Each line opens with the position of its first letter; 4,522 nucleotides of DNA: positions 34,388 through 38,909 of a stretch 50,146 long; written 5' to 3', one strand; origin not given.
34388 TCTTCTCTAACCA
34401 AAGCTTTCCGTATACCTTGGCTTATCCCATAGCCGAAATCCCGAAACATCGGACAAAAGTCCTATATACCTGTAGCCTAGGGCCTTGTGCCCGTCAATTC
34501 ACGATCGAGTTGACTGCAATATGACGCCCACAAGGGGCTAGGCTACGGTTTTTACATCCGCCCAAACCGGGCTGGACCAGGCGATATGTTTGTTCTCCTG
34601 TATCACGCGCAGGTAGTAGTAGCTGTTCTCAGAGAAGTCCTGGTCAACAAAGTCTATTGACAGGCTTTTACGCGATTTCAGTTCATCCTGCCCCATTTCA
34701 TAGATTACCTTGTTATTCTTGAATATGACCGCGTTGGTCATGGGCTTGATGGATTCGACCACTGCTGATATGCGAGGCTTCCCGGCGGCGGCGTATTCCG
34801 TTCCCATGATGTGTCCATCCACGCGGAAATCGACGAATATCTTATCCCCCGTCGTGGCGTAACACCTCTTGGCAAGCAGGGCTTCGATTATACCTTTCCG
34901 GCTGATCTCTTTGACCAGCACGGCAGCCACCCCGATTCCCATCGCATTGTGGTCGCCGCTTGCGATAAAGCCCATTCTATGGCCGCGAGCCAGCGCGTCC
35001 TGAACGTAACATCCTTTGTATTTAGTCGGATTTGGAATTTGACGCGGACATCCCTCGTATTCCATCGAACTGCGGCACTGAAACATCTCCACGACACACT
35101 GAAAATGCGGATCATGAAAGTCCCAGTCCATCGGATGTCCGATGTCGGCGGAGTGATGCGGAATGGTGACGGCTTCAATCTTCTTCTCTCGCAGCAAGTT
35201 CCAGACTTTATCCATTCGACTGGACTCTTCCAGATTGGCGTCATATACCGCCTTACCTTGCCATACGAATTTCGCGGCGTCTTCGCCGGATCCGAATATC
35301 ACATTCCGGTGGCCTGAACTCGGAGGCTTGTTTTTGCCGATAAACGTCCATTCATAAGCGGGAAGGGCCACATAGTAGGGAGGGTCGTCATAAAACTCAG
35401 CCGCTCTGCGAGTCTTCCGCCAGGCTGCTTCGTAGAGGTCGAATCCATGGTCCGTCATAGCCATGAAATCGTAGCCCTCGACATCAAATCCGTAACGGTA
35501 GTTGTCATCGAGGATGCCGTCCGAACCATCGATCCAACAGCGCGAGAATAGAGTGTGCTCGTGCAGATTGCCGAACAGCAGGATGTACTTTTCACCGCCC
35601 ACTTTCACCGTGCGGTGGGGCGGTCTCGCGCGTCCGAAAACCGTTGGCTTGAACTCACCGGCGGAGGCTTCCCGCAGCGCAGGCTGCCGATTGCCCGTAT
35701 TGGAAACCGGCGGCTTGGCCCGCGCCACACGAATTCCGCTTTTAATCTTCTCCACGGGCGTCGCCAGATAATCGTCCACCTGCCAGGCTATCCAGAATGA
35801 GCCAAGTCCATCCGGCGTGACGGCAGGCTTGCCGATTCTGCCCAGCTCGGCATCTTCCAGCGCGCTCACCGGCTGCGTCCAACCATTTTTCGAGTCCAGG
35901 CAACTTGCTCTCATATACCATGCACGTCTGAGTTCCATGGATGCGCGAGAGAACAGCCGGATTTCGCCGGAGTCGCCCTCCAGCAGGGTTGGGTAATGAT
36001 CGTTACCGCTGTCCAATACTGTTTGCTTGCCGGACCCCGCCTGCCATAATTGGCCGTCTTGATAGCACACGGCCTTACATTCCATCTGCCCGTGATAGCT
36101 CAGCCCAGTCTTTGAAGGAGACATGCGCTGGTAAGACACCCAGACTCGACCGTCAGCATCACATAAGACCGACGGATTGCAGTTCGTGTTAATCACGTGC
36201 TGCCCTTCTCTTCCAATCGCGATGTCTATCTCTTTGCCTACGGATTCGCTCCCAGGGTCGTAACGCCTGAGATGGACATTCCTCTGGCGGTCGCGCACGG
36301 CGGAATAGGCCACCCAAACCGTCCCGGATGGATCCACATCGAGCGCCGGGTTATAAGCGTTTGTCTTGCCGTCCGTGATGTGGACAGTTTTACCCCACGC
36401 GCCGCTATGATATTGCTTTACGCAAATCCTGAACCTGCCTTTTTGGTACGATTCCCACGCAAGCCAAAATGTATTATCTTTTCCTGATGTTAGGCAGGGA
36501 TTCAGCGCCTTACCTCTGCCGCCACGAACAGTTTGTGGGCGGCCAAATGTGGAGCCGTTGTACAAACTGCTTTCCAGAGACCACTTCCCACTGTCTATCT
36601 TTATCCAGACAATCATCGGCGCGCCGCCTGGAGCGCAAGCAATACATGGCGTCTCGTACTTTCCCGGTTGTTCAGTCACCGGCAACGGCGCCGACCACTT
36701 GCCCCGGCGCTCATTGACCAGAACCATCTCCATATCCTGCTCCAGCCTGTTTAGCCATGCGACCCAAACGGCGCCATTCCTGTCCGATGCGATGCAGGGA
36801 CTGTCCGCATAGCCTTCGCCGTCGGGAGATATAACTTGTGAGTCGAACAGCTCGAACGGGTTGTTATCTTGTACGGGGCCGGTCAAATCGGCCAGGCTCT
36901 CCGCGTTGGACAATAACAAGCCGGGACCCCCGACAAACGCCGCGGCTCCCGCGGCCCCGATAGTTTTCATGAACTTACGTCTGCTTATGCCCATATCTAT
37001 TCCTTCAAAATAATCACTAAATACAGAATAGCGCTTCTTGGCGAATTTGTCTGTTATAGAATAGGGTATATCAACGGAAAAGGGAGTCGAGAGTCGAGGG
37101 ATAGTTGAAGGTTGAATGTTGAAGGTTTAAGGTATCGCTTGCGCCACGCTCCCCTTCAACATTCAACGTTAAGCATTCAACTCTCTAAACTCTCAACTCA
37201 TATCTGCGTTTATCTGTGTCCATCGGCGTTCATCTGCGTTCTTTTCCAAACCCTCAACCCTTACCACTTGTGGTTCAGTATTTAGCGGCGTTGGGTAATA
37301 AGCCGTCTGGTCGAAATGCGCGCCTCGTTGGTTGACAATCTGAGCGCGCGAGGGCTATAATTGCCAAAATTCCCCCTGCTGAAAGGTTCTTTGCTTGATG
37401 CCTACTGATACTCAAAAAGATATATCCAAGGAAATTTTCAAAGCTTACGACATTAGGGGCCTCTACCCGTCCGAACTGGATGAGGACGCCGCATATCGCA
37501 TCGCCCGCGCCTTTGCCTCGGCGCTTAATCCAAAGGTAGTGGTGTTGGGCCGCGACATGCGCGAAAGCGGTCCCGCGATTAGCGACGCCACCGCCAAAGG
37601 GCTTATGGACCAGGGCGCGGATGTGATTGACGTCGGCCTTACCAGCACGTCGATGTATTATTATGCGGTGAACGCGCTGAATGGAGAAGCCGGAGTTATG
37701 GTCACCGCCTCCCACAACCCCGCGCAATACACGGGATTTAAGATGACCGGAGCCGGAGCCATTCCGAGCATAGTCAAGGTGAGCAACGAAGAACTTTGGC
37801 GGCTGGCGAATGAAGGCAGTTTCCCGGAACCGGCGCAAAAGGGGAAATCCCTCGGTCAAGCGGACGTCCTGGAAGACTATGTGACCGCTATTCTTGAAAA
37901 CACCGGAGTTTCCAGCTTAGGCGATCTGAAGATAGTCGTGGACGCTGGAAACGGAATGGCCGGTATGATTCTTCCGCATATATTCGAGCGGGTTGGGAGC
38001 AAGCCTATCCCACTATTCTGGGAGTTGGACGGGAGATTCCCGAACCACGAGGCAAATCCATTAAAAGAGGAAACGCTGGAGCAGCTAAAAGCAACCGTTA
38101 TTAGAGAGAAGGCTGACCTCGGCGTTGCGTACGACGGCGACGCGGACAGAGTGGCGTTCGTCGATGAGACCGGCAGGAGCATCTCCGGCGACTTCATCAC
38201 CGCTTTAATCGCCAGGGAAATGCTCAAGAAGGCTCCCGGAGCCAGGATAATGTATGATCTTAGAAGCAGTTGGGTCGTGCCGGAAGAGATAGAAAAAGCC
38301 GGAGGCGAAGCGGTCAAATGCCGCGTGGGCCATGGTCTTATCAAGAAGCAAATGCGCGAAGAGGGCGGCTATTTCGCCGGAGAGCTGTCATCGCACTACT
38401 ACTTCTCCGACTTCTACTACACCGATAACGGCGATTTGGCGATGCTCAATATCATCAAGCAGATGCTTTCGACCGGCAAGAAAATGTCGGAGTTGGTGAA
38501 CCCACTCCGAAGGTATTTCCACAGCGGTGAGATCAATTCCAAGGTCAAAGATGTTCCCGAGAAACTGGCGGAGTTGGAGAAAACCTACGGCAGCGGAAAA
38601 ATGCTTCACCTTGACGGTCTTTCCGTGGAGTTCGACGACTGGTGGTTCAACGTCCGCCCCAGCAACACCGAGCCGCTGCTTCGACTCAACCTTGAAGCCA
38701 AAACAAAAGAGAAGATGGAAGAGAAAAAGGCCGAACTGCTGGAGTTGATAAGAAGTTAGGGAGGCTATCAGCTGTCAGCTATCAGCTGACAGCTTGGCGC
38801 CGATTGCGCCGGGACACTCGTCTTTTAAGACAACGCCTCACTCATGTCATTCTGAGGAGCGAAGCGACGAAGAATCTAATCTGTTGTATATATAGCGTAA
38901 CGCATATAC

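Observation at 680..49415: About ten different heptanucleotide tandem arrays, usually paired with an inverted array, occupy the intergenic spacers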

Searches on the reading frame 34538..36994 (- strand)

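Call 7: search_protein_families(library=pfam, proteins=[window:34538-36994:-])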
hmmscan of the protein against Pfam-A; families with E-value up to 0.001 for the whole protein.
window:34538-36994:- (818 aa): 4 families
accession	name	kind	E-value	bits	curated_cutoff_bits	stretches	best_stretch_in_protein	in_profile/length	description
PF12228.14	DUF3604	-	7.4e-15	54.8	20.4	1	516-615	128-222/591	Protein of unknown function (DUF3604)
PF13088.12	BNR_2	-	1.4e-05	25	31.4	0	191-339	21-141/277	BNR repeat-like domain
PF07494.17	Reg_prop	-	0.0001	22.5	20.4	0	273-287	8-21/24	Two component regulator propeller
PF10518.14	TAT_signal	-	0.00047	20.4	22.7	1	3-22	2-21/21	TAT (twin-arginine translocation) pathway signal sequence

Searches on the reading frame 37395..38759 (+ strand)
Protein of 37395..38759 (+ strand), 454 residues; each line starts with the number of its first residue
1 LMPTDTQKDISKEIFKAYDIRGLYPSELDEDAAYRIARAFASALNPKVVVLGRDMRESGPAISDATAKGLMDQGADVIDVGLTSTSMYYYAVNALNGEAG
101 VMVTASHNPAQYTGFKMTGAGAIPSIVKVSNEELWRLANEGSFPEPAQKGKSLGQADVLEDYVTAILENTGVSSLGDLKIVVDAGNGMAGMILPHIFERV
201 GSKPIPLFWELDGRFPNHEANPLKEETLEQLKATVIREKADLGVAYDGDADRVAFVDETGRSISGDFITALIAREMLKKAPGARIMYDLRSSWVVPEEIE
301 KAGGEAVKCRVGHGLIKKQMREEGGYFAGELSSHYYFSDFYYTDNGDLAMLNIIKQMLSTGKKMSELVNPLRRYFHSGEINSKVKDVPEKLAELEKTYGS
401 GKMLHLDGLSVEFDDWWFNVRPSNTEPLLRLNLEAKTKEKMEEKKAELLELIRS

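Call 7: search_protein_families(library=pfam, proteins=[window:37395-38759:+])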
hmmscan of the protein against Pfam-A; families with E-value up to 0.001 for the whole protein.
window:37395-38759:+ (454 aa): 4 families
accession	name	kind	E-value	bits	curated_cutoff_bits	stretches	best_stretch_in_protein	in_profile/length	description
PF02878.22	PGM_PMM_I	-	9.2e-34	116.5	22.5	1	13-129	2-123/138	Phosphoglucomutase/phosphomannomutase, alpha/beta/alpha domain I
PF02879.22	PGM_PMM_II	-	1.1e-24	87.3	29.3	1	161-260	2-103/103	Phosphoglucomutase/phosphomannomutase, alpha/beta/alpha domain II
PF02880.22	PGM_PMM_III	-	2.5e-22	79.6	20.7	1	265-371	2-112/115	Phosphoglucomutase/phosphomannomutase, alpha/beta/alpha domain III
PF00408.26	PGM_PMM_IV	-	2.8e-12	47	23.1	1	379-450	1-67/68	Phosphoglucomutase/phosphomannomutase, C-terminal domain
